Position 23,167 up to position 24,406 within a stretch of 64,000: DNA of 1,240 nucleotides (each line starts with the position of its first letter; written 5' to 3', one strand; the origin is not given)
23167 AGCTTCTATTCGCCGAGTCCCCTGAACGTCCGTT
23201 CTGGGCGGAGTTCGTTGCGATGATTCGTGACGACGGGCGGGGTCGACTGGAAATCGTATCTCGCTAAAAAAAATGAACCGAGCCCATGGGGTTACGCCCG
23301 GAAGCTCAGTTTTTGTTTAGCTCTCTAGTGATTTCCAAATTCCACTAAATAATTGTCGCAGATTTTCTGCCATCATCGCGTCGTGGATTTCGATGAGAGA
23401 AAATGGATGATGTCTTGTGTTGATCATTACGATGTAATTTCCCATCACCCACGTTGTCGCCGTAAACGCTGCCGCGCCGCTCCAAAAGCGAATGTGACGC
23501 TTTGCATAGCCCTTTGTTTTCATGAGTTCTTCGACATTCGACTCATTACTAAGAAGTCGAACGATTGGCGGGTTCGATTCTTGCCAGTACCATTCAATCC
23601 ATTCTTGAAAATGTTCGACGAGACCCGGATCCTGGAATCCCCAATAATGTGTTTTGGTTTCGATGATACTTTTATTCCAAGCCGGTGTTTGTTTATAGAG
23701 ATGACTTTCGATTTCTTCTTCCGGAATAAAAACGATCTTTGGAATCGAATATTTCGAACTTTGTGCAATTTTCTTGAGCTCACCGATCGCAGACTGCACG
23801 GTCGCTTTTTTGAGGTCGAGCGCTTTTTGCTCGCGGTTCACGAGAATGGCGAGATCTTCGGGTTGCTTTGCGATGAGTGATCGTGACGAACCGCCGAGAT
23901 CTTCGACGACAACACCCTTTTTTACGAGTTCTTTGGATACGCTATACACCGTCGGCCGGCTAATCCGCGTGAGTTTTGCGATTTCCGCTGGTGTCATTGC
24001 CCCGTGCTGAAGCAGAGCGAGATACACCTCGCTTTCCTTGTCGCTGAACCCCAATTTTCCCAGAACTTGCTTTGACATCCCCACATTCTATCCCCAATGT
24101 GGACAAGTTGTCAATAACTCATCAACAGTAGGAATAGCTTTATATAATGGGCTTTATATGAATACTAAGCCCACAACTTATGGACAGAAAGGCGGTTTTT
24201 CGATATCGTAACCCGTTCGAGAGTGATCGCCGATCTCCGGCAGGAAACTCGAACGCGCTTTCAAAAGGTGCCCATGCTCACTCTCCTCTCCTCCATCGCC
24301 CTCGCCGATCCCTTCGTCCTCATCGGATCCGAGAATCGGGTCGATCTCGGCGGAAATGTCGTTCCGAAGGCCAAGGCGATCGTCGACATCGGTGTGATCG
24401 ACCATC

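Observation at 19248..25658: Tandem array of four paralogous TrmB-like regulators, each divergently paired with short plus-strand cargo ORFs of atypical composition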

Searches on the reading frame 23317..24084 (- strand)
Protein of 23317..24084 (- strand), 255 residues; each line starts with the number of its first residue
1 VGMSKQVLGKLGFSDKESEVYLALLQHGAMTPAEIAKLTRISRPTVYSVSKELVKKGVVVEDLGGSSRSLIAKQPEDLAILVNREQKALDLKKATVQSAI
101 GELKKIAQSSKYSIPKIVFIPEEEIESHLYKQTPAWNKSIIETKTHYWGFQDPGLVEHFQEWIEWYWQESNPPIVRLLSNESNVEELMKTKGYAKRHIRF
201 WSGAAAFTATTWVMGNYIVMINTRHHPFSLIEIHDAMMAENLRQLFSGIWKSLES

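Call 3: search_protein_families(library=pfam, proteins=[window:23317-24084:-], max_evalue=0.1)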
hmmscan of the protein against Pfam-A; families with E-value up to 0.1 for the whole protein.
window:23317-24084:- (255 aa): 19 families
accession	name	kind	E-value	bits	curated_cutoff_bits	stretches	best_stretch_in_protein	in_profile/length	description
PF01978.25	TrmB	-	3.1e-15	56.2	25.6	1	9-61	2-54/68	Sugar-specific transcriptional regulator TrmB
PF12802.13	MarR_2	-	3.5e-06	27.5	27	1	22-60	12-51/61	MarR family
PF13412.12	HTH_24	-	5e-06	26.4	21.9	1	19-59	7-47/48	Winged helix-turn-helix DNA-binding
PF13551.12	HTH_29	-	2.8e-05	24.6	28.1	1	22-58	5-41/64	Winged helix-turn helix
PF01047.28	MarR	-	2.9e-05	24.3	24.6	1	24-59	12-47/59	MarR family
PF12728.13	HTH_17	-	7.4e-05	23.4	27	1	30-48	2-20/51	Helix-turn-helix domain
PF13384.12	HTH_23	-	0.00033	20.8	24.6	1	22-57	9-45/50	Homeodomain-like domain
PF09339.16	HTH_IclR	-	0.00083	19.5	22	1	27-62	16-51/52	IclR helix-turn-helix domain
PF13730.12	HTH_36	-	0.0012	19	25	0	34-57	30-53/55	Helix-turn-helix domain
PF02082.26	Rrf2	-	0.0024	18.4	30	1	20-81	13-75/132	Iron-dependent Transcriptional regulator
PF02796.21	HTH_7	-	0.004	17.7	23.8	1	22-47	15-39/45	Helix-turn-helix domain of resolvase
PF12840.13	HTH_20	-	0.0048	17.3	27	1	19-47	8-36/51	Helix-turn-helix domain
PF03965.22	Penicillinase_R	-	0.0066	17.2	22.6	1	14-67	2-59/115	Penicillinase repressor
PF13545.12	HTH_Crp_2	-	0.013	15.8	27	1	30-78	23-67/70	Crp-like helix-turn-helix domain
PF08279.18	HTH_11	-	0.018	15.4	25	1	24-61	9-47/55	HTH domain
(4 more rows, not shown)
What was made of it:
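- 23317..24078 (-): R3, a TrmB-family regulator (253 aa). The -10 box ends 7 nt before the ATG, so the mRNA is probably leaderless. PF01978 at 56.2 bits (call 3).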

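Call 14: search_protein_families(library=ncbifam, proteins=[window:23317-24078:-], max_evalue=0.1)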
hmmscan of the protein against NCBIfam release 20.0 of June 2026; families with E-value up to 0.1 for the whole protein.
window:23317-24078:- (253 aa): 13 families
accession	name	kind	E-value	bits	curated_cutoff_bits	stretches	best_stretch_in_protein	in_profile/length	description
NF047392.1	TransRegTrmBHalo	equivalog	2.4e-08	33.4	500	1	4-58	11-65/349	HTH-type sugar sensing transcriptional regulator TrmB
NF047390.1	TransRegTrmBL1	equivalog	1.1e-05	24.7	650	1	4-214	8-198/341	HTH-type sugar sensing transcriptional regulator TrmBL1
NF053606.1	Sta1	subfamily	1.4e-05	25.1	80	1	10-58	17-65/100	Sta1 family transcriptional regulator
NF041141.1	tran_reg_TrmBL2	equivalog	2.3e-05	24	530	1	15-64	20-69/264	HTH-type transcriptional regulator TrmBL2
NF040851.1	tran_reg_TrmB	equivalog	0.00015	21.1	600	1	4-106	9-105/338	HTH-type sugar-sensing transcriptional regulator TrmB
NF040939.2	trans_reg_lrs14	equivalog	0.00016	21.7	90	1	10-58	18-67/103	Lrs14 family HTH-type transcriptional regulator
NF033545.0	transpos_IS630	equivalog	0.00098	18.6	100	1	21-85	6-73/299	IS630 family transposase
NF052290.2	MocR_like_YczR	exception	0.0039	16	487.4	1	28-114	42-131/458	MocR-like transcription factor YczR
TIGR01764.1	excise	domain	0.0065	16.8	28.8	1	28-46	2-20/49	excisionase family DNA-binding protein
TIGR01884.1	cas_HTH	subfamily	0.0067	15.8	60.2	1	9-58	138-187/202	CRISPR-associated CARF protein Csa3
NF052438.1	TransRegRv0880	equivalog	0.031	14.1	220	1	21-86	42-108/143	Rv0880 family HTH-type transcriptional regulator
TIGR02944.1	suf_reg_Xantho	equivalog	0.042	14.2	110.65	1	21-79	19-77/130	SUF system Fe-S cluster assembly regulator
TIGR00738.1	rrf2_super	superfamily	0.089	12.7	73.3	0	18-63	15-61/132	Rrf2 family transcriptional regulator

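Call 16: search_protein_families(library=padloc, proteins=[window:23317-24078:-], max_evalue=0.1)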
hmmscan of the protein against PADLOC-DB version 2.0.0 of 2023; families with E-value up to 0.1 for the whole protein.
window:23317-24078:- (253 aa): 10 families
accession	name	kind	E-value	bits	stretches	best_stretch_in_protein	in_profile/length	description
PDLC01044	Csa3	-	8.9e-05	20.5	1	8-60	131-181/194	Type I-A associated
PDLC01438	Csa3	-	0.00015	19.9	1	13-101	147-234/305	"CAS-I,CAS-II,CAS-III,CAS-IV,CAS-V,CAS-VI; associated_signaling"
PDLC04133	mad1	-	0.00026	19.2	1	27-53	5-31/60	mads_1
PDLC01858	CARF3--CARF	-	0.00039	18.4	1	13-59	143-189/204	-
PDLC03963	SoFic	-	0.00039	17.9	1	12-70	292-349/361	-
PDLC01850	CARF3--CARF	-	0.00076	17.4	1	11-59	143-191/209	-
PDLC01268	CasR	-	0.0017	16.3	1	10-58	121-168/179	"CAS-I,CAS-II,CAS-III,CAS-IV,CAS-V,CAS-VI; associated_signaling"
PDLC01434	CasR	-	0.0021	16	1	9-58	124-172/191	"CAS-I,CAS-II,CAS-III,CAS-IV,CAS-V,CAS-VI; associated_signaling"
PDLC01849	CARF3--CARF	-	0.0091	13.7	1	12-59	137-183/197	-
PDLC01879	CARF3--CARF_TM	-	0.033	11.8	0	14-59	157-202/222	-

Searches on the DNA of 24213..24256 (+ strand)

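Call 77: build_rna_model(alignment_id=A9, structure=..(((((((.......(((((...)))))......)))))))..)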
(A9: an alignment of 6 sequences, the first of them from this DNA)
Model R1 built from alignment A9 (6 sequences, 44 columns); structure: as given.
model positions 44; base pairs 12; branch points 0; effective number of sequences 5.58; information 1.249 bits per position. Calibrated on 0.2 Mb of random sequence (short: E-values are rough).
structure used (alignment columns):
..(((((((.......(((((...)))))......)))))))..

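Call 78: search_with_rna_model(model_id=R1, sources=[window, L001, L002, L003, L004, L005, L007, L015, L049, L050, L086, L090, L091, L093, L095, L097], max_evalue=10, show_alignments=0)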
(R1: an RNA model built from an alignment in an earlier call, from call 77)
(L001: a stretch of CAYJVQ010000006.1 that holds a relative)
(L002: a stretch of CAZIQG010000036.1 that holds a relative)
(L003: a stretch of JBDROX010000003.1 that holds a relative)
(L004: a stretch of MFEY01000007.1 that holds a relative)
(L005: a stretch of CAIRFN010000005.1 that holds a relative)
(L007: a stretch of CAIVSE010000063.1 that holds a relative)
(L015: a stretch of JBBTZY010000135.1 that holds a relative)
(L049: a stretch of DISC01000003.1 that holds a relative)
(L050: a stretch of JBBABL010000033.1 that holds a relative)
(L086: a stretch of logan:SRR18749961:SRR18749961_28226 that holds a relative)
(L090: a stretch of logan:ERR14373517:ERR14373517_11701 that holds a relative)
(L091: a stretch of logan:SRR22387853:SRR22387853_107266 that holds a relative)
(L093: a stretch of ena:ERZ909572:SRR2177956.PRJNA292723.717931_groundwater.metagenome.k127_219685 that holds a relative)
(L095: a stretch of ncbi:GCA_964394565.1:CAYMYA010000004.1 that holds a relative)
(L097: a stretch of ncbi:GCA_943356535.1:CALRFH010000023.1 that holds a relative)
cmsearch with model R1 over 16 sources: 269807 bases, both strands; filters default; matches with E-value up to 10: 11.
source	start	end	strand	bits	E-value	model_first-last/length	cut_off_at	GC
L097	2550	2593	+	69.5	2.7e-14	1-44/44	no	0.45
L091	3051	3094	+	68.8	4e-14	1-44/44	no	0.57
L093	7939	7982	+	66.6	1.4e-13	1-44/44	no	0.41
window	24213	24256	+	66.1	1.9e-13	1-44/44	no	0.61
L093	15277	15320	+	66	2e-13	1-44/44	no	0.5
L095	7944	7987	+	60.7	4e-12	1-44/44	no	0.61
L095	2044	2116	-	17.1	0.25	1-44/44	no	0.45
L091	5819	5848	-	12.5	3.4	1-44/44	no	0.47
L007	170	208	-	12.1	4.3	1-44/44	no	0.46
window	42712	42752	+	11.6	5.6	1-44/44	no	0.44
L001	849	881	+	10.8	8.8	1-44/44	no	0.55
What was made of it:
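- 24215..24254 (+): Conserved structured 5' leader of the C3 mRNA (two helices with invariant internal loops), directly after the promoter-like site 24181-24209. The leader is also present in L091, where the cargo differs, and upstream of the second C3 copy in L093, which has a different regulator (call 78).
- Tried and rejected: The R1- and R4-type leaders are therefore not the same RNA family (call 78).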
